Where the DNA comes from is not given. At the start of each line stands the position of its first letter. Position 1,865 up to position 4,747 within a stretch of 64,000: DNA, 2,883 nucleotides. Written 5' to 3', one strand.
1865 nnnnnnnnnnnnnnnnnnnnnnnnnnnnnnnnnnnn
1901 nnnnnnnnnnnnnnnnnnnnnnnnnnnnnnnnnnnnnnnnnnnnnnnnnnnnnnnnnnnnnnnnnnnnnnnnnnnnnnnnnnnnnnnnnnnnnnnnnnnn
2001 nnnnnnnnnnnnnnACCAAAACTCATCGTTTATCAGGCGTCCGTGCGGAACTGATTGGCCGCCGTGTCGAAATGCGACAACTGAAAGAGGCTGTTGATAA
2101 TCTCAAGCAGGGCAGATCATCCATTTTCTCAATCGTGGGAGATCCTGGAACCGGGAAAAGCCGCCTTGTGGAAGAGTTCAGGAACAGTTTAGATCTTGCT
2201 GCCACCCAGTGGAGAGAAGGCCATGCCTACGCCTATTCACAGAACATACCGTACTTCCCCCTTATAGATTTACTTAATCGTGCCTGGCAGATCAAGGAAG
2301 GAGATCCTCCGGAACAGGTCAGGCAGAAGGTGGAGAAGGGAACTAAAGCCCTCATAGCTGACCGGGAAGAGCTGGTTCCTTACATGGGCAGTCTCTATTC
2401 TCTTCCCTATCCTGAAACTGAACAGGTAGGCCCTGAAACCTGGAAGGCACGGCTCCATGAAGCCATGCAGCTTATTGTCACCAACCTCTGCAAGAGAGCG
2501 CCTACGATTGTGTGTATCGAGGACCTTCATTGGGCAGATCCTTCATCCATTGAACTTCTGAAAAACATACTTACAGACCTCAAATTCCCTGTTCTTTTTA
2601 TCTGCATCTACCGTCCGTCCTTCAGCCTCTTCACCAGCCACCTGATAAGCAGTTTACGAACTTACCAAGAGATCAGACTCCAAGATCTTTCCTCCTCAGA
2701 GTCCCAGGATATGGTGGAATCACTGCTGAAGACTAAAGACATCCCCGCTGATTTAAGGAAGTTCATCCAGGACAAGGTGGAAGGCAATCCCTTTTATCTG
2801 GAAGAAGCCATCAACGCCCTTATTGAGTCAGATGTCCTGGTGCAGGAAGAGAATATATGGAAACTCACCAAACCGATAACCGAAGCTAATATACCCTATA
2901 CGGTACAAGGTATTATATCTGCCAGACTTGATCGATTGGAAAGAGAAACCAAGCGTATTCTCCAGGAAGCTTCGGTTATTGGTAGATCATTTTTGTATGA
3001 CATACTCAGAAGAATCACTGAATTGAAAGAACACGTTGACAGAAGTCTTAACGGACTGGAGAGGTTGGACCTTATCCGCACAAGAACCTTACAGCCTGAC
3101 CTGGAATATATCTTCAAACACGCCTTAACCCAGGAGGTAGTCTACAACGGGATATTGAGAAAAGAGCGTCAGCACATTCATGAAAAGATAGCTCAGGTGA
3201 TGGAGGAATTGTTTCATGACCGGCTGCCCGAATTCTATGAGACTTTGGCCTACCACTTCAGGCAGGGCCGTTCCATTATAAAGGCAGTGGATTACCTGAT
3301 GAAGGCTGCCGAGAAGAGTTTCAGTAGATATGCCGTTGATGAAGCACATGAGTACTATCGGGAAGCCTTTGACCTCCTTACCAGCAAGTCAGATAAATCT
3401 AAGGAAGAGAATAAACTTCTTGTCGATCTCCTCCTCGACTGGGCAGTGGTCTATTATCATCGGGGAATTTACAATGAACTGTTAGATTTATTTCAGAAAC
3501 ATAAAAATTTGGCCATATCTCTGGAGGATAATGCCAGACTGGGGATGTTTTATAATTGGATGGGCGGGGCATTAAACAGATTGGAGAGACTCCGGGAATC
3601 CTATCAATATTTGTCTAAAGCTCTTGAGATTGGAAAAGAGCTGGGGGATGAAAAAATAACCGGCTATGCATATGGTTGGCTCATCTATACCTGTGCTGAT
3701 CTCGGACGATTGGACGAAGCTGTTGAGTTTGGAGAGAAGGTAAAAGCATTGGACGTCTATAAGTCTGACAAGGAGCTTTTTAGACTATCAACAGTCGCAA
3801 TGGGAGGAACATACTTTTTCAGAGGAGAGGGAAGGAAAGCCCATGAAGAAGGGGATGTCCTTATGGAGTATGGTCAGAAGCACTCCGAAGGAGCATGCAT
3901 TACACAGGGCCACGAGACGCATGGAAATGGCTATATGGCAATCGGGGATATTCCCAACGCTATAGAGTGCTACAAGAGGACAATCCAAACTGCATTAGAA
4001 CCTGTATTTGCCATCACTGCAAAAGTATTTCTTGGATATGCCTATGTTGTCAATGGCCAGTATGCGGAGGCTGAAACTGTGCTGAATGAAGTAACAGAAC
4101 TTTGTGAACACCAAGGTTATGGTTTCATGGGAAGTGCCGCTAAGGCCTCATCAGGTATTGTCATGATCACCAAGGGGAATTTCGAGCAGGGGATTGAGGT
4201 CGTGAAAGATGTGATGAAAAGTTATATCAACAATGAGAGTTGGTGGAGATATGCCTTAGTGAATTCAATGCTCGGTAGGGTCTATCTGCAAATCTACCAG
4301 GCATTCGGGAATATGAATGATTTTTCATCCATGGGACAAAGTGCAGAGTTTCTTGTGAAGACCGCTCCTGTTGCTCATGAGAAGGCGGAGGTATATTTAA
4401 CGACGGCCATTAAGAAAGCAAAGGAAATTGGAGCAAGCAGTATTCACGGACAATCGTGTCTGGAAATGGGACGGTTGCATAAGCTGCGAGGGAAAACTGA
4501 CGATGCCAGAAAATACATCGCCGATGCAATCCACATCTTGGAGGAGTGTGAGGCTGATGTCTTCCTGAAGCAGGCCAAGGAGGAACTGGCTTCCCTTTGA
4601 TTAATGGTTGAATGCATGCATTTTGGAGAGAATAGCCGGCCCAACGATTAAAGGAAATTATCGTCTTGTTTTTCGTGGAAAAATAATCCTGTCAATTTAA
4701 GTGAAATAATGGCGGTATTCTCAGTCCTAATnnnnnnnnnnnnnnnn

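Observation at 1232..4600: Cyclase fused to an Avs-like NTPase/TPR sensor, with a non-canonical base-specifying residue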

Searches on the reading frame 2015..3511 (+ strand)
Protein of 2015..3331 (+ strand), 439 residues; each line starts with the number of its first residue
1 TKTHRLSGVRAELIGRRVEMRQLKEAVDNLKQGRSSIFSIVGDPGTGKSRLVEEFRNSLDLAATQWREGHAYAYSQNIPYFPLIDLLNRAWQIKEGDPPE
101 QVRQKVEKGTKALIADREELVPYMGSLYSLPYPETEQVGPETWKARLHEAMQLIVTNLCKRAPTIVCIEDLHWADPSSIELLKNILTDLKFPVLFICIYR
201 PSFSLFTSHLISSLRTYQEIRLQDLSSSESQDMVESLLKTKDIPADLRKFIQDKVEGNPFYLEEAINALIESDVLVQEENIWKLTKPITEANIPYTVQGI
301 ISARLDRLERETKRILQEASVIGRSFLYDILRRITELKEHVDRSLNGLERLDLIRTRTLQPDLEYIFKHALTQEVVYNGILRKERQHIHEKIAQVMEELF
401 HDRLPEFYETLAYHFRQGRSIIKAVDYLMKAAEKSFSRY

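Call 52: search_protein_families(library=pfam, proteins=[window:2015-3331:+], max_evalue=10)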
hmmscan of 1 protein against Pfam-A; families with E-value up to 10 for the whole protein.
window:2015-3331:+ (439 aa): 10 families
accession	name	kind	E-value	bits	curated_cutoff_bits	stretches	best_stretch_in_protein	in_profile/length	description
PF13191.12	AAA_16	-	2.1e-23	84.1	32.6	1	12-196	1-167/167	AAA ATPase domain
PF13401.12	AAA_22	-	0.00012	22.8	27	1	36-196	6-121/130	AAA domain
PF07728.20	AAA_5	-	0.0006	20.3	22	1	40-66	4-30/139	AAA domain (dynein-related subfamily)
PF10923.14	BrxC_BrxD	-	0.0033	16.9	22.2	1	8-57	22-71/414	BREX system ATP-binding protein BrxC/D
PF05621.17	TniB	-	0.0055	16.6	22.4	1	21-58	21-58/189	Bacterial TniB protein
PF24883.2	NPHP3_N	-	0.0092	16.6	24.8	1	32-60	19-47/164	Nephrocystin 3, N-terminal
PF17898.6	GerD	-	0.022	15.2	29.5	1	216-269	58-110/114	Spore germination GerD central core domain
PF03308.22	MeaB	-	0.072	12.5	23.1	1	18-59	17-57/273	Methylmalonyl Co-A mutase-associated GTPase MeaB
PF13476.12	AAA_23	-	0.14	13.2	27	0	215-342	102-177/201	AAA domain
PF13604.12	AAA_30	-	0.22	11.7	27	1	24-59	7-42/191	AAA domain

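Call 59: predict_structure(alignment_id=A2)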
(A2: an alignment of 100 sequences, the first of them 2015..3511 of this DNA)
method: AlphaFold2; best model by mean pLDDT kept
length: 499 residues; sequences in the alignment: 100
mean_pLDDT: 92.9   pTM: 0.88
mean pLDDT of the five models: 92.9, 92.1, 91.9, 91.7, 90.6
residues with pLDDT >= 90: 423; 70-90: 65; 50-70: 5; < 50: 6
segments of 3 or more residues with pLDDT < 50: 1-6
pLDDT, mean of each block of 10 residues (from residue 1): 46 93 98 97 94 97 96 90 96 92 97 92 95 89 94 95 97 96 93 97 94 93 95 94 93 88 92 91 91 85 92 97 94 97 95 83 87 94 98 97 95 96 97 94 97 94 95 97 95 96
secondary structure, 60 per line:
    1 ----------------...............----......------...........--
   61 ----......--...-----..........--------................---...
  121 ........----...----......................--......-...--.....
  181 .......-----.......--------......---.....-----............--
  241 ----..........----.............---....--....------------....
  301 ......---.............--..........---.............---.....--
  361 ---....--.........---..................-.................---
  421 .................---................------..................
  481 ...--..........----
elements in order: H17-31 E36-41 H48-58 E65-70 H81-90 H99-114 H118-128 H140-161 E164-169 H176-187 E193-199 H208-213 E217-221 H227-238 H245-254 H259-271 E275-278 E281-284 H297-306 H310-322 E325-327 H328-334 H338-350 E354-358 E364-367 H370-378 H382-399 H401-417 H421-437 H441-456 H463-483 H486-495

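Call 61: fold_search(model_id=the predicted structure, library=pdb)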
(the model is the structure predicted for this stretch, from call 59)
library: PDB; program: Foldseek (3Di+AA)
matches with E <= 10: 1764; with E <= 0.001: 308
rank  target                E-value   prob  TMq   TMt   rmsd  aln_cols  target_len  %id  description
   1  5juy_A                3.5e-10  1.00  0.30  0.15  22.1       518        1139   13  Active human apoptosome with procaspase-9 (released 2016-10-19)
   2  3j2t_A                4.4e-10  1.00  0.28  0.14  22.6       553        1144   13  An improved model of the human apoptosome (released 2013-04-10)
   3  6mfv_A                6.4e-10  1.00  0.45  0.36  14.6       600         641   13  Crystal structure of the Signal Transduction ATPase with Numerous Domains (STAND) protein with a tetratricopeptide rep (released 2019-02-20)
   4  5juy_B                7.4e-10  1.00  0.30  0.14  22.1       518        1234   13  Active human apoptosome with procaspase-9 (released 2016-10-19)
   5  8bob_C                1.0e-09  1.00  0.55  0.64   6.0       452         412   15  Structural basis for negative regulation of the maltose system (released 2023-10-18)
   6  2qby_A                3.4e-09  1.00  0.35  0.46  14.1       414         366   13  Crystal structure of a heterodimer of Cdc6/Orc1 initiators bound to origin DNA (from S. solfataricus) (released 2007-09-11)
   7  1fnn_A                9.5e-09  1.00  0.33  0.42  17.9       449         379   11  CRYSTAL STRUCTURE OF CDC6P FROM PYROBACULUM AEROPHILUM (released 2000-10-04)
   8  2v1u_A                2.0e-08  1.00  0.33  0.41  13.5       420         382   13  STRUCTURE OF THE AEROPYRUM PERNIX ORC1 PROTEIN IN COMPLEX WITH DNA (released 2007-09-18)
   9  7jpq_D                2.4e-08  1.00  0.33  0.40  15.7       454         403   10  ORC-O2-5: Human Origin Recognition Complex (ORC) with subunits 2,3,4,5 (released 2020-09-02)
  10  7jpo_D                2.6e-08  1.00  0.33  0.40  15.3       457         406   11  ORC-O1AAA: Human Origin Recognition Complex (ORC) with dynamic/unresolved ORC2 WH (released 2020-09-02)
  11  4m9s_B                3.0e-08  1.00  0.30  0.30  18.7       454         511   13  crystal structure of CED-4 bound CED-3 fragment (released 2013-10-23)
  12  7jk6_A                4.2e-08  1.00  0.29  0.38  15.2       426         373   13  Structure of Drosophila ORC in the active conformation (released 2020-09-09)
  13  8s0e_D                4.2e-08  1.00  0.32  0.38  15.3       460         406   11  H. sapiens OCCM bound to double stranded DNA (released 2024-10-02)
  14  7jgr_A                7.3e-08  1.00  0.34  0.41  14.8       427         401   14  Structure of Drosophila ORC bound to DNA (84 bp) and Cdc6 (released 2020-09-09)
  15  7tji_I                8.0e-08  1.00  0.30  0.38  16.6       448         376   12  S. cerevisiae ORC bound to 84 bp ARS1 DNA and Cdc6 (state 2) with flexible Orc6 N-terminal domain (released 2022-10-05)
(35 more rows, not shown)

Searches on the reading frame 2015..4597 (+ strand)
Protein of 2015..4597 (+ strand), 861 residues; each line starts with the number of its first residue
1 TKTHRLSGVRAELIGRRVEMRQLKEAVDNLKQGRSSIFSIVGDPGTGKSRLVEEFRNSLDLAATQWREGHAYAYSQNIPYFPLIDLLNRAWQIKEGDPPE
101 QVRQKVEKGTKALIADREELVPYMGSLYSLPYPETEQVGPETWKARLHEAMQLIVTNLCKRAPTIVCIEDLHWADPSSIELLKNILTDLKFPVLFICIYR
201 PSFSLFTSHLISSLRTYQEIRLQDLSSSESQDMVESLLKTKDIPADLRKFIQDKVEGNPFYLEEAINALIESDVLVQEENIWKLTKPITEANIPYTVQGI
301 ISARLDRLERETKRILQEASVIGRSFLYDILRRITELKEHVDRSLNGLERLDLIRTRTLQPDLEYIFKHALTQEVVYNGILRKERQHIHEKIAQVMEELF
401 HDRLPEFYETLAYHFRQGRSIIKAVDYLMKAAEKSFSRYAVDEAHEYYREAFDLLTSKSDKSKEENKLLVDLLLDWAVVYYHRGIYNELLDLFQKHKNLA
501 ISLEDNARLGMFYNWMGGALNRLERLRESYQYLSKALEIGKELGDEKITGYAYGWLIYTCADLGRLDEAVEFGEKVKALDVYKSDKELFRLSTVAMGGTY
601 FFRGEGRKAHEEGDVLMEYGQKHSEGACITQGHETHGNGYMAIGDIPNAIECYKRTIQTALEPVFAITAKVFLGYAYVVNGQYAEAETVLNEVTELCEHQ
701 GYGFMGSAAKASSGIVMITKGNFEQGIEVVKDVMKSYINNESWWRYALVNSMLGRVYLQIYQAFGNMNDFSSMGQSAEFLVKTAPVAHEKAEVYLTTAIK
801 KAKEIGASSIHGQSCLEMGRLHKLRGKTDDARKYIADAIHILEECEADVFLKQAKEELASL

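Call 53: search_protein_families(library=padloc, proteins=[window:2015-4597:+], max_evalue=10)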
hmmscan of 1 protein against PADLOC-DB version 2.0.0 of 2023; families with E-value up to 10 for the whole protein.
window:2015-4597:+ (861 aa): 5 families
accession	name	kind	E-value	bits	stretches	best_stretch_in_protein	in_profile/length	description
PDLC01171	TPR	-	3.5e-05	21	2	619-756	130-269/504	TPR repeats containing protein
PDLC01169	TPR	-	4.2e-05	21.1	2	469-597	79-193/252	TPR repeats containing protein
PDLC02159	Avs1b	-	0.00038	15.9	1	194-267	357-430/1924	-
PDLC03959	SngB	-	0.004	14.3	1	13-57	32-76/439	-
PDLC02320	AbiEii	-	0.013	13.5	1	719-747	89-117/147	AbiEii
